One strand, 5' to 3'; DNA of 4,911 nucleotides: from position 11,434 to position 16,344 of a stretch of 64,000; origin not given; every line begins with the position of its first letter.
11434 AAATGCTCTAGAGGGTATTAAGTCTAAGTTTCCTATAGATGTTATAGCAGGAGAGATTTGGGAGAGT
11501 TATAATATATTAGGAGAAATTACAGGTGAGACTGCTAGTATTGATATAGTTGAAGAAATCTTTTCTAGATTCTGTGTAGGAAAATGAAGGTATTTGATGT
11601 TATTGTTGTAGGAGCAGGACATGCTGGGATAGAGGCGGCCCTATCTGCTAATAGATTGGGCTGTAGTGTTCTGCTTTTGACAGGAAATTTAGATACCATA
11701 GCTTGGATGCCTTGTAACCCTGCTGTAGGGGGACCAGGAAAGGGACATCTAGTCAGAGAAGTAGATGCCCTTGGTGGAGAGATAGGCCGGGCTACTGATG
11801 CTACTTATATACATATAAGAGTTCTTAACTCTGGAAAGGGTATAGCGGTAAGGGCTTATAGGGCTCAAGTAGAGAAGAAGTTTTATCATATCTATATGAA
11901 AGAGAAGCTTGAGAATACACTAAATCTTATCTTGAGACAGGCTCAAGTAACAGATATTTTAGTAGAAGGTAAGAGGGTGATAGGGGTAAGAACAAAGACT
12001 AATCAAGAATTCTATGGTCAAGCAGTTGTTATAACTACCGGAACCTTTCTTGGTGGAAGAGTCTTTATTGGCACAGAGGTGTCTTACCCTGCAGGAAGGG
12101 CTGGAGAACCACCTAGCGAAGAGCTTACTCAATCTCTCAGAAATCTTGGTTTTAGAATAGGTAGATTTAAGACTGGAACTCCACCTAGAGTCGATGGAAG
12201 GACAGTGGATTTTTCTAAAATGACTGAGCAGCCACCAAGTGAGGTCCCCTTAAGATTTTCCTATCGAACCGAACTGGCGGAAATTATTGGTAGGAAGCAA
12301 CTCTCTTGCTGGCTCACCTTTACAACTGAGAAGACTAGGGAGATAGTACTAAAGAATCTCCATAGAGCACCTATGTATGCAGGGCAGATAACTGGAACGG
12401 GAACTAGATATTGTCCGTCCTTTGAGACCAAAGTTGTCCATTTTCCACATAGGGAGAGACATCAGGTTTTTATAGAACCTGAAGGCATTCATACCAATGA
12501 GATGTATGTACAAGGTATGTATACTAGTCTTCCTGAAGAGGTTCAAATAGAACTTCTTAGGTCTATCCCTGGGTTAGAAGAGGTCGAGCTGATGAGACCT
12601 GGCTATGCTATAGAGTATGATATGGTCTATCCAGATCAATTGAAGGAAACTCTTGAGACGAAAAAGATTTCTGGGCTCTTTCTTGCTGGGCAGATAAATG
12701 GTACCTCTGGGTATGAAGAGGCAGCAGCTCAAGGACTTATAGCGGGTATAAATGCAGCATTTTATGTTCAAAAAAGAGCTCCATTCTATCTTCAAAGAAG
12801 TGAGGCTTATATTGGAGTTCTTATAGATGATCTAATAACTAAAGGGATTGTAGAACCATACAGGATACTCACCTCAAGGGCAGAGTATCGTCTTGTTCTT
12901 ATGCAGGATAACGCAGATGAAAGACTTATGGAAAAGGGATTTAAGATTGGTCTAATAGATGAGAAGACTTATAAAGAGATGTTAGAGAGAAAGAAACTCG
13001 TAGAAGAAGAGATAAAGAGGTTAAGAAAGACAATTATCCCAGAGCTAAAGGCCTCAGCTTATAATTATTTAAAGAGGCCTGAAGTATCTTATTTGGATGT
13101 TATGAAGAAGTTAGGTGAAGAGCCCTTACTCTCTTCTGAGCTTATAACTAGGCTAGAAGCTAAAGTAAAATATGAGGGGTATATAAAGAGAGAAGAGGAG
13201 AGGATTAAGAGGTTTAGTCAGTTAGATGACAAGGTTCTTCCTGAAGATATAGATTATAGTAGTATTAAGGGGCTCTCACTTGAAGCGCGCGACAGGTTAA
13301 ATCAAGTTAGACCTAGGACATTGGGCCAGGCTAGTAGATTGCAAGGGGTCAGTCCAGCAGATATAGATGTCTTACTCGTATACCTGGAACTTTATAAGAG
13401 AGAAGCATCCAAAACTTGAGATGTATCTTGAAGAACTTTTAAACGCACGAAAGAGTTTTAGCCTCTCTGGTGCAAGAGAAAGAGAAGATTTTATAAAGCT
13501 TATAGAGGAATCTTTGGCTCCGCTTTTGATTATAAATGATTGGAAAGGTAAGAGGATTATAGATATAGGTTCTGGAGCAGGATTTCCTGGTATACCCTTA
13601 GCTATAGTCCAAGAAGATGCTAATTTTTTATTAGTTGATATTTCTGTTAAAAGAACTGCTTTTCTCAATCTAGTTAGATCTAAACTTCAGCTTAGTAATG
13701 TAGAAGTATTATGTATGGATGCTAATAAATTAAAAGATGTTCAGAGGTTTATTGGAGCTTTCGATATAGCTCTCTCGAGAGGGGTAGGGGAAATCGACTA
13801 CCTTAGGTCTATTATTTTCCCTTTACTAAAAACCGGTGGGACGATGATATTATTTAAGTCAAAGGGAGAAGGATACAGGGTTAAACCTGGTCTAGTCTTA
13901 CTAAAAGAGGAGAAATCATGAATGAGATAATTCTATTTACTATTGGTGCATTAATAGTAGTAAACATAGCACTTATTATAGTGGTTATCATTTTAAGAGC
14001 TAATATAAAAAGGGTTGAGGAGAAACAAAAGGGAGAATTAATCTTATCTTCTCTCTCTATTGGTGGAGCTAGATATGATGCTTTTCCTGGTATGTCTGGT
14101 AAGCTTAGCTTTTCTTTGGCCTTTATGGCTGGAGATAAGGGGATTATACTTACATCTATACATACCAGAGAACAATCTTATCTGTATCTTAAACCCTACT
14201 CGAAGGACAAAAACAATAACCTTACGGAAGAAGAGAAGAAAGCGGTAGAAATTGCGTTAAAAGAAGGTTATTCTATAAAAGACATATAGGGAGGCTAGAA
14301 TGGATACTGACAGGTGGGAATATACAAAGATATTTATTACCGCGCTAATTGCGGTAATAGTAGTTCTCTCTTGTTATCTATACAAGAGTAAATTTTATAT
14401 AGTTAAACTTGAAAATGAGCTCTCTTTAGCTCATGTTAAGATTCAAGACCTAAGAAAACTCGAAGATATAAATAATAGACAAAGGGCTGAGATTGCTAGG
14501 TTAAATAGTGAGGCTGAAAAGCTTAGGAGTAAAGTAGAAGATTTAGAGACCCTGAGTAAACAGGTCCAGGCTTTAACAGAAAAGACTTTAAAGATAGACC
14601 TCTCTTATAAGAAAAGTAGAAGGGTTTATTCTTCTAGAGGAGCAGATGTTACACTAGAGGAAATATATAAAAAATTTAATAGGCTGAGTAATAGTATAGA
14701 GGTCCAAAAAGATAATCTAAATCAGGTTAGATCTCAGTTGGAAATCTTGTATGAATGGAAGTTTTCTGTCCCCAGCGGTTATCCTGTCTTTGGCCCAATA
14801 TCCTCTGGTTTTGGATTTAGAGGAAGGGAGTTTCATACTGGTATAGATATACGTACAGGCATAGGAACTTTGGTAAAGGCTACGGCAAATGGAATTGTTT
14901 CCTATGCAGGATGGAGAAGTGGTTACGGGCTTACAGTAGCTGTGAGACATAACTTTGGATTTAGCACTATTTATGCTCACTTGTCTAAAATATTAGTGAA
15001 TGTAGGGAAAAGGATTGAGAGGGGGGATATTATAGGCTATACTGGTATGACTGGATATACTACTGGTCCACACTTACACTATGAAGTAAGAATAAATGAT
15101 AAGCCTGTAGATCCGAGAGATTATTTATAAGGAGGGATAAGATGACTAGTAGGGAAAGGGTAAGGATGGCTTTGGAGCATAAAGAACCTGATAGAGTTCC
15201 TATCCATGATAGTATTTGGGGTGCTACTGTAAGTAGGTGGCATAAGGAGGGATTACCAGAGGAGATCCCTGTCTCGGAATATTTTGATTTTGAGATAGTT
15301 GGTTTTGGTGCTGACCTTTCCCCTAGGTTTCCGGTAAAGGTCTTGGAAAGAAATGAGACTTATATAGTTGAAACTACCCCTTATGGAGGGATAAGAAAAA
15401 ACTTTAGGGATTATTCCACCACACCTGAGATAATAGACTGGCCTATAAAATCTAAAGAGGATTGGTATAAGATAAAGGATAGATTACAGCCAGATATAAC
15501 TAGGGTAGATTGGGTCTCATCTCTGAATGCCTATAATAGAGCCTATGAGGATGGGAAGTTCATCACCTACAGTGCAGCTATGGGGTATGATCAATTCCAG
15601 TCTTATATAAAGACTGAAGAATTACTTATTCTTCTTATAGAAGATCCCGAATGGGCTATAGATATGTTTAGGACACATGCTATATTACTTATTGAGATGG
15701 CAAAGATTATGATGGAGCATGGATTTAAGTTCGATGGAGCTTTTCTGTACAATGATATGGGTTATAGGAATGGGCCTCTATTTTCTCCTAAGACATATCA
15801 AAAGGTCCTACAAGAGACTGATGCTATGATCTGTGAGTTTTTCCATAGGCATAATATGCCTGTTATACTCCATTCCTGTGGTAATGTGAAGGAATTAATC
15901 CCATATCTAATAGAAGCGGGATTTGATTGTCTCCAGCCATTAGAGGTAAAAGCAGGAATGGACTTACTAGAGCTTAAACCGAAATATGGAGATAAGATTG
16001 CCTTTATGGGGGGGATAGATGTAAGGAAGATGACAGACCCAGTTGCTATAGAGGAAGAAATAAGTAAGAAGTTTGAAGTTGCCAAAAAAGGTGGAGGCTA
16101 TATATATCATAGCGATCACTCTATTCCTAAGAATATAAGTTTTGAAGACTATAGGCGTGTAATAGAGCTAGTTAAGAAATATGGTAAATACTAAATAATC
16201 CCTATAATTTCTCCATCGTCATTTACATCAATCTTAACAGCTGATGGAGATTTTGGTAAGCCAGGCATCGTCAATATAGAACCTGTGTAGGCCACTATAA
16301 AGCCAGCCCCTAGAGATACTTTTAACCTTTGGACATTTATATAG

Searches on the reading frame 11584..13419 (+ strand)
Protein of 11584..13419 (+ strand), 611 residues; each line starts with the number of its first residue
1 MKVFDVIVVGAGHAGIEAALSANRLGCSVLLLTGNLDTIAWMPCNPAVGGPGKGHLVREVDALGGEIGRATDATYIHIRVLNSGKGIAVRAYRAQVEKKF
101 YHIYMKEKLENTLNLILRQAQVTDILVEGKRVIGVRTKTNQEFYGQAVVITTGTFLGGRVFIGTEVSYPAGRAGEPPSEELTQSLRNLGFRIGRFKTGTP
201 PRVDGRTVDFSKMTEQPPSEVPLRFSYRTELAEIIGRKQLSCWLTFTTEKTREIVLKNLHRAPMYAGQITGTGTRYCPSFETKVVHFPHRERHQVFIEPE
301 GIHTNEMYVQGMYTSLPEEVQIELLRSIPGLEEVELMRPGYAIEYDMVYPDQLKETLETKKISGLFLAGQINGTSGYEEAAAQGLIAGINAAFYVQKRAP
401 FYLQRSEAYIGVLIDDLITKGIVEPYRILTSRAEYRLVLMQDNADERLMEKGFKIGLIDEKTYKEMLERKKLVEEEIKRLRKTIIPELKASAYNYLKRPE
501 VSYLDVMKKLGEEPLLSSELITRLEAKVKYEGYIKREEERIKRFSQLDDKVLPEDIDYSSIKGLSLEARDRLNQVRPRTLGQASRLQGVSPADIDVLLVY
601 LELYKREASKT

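Call 7: search_protein_families(library=pfam, proteins=[window:11584-13419:+], max_evalue=0.00001)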
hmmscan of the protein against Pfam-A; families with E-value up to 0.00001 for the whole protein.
window:11584-13419:+ (611 aa): 6 families
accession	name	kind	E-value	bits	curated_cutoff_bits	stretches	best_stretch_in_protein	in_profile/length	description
PF01134.28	GIDA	-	3.3e-161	537.2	22.1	1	5-398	1-390/391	Glucose inhibited division protein A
PF13932.14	SAM_GIDA_C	-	2.2e-24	85.5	27.1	1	542-598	1-57/57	tRNA modifying enzyme MnmG/GidA C-terminal helical bundle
PF21680.2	GIDA_C_1st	-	1.3e-12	48.8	24.7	1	461-538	2-96/96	tRNA modifying enzyme MnmG/GidA C-terminal helical domain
PF12831.13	FAD_oxidored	-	1.3e-09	38.3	27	1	5-227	1-206/416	FAD dependent oxidoreductase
PF07992.20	Pyr_redox_2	-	3.8e-07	30.3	26.1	1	4-153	1-108/291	Pyridine nucleotide-disulphide oxidoreductase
PF03486.20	HI0933_like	-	5.1e-07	29.8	50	0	5-34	2-31/244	HI0933-like protein Rossmann domain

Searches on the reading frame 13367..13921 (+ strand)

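Call 7: search_protein_families(library=pfam, proteins=[window:13367-13921:+], max_evalue=0.00001)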
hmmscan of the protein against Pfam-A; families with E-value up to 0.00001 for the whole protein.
window:13367-13921:+ (184 aa): 2 families
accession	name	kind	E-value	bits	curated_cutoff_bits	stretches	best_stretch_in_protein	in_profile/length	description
PF02527.21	GidB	-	5.1e-35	120.9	27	1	14-166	2-150/184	rRNA small subunit methyltransferase G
PF13847.12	Methyltransf_31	-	4e-08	33.5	27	1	60-159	3-106/145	Methyltransferase domain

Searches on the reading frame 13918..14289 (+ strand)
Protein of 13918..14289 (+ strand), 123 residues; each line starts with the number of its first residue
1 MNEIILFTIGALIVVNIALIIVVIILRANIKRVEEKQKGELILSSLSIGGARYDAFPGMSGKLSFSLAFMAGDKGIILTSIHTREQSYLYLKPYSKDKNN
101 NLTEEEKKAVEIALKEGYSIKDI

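Call 7: search_protein_families(library=pfam, proteins=[window:13918-14289:+], max_evalue=0.00001)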
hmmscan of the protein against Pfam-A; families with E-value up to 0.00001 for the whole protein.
window:13918-14289:+ (123 aa): 1 family
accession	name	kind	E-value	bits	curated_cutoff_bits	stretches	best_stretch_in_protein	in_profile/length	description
PF14584.11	DUF4446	-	4.9e-20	72.5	27.4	1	48-113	82-149/150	Protein of unknown function (DUF4446)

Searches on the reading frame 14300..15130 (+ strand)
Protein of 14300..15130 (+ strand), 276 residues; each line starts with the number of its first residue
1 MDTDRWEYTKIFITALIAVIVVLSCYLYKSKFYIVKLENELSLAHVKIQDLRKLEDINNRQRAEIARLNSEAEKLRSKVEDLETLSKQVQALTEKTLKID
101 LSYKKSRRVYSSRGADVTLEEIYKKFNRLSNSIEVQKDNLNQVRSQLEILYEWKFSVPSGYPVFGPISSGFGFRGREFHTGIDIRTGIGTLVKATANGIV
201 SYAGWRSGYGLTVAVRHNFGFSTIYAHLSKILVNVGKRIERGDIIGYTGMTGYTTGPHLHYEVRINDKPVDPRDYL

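Call 7: search_protein_families(library=pfam, proteins=[window:14300-15130:+], max_evalue=0.00001)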
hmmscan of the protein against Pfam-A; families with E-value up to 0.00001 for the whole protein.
window:14300-15130:+ (276 aa): 1 family
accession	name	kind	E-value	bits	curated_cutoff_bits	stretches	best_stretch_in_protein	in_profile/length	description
PF01551.29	Peptidase_M23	-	8.3e-35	119.3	28.7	1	178-272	2-96/96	Peptidase family M23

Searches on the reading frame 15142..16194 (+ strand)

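Call 7: search_protein_families(library=pfam, proteins=[window:15142-16194:+], max_evalue=0.00001)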
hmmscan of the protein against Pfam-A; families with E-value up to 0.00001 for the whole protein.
window:15142-16194:+ (350 aa): 1 family
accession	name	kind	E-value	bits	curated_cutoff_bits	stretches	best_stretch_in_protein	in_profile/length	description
PF01208.23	URO-D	-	1.6e-15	57.4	23.9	1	157-347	161-346/346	Uroporphyrinogen decarboxylase (URO-D)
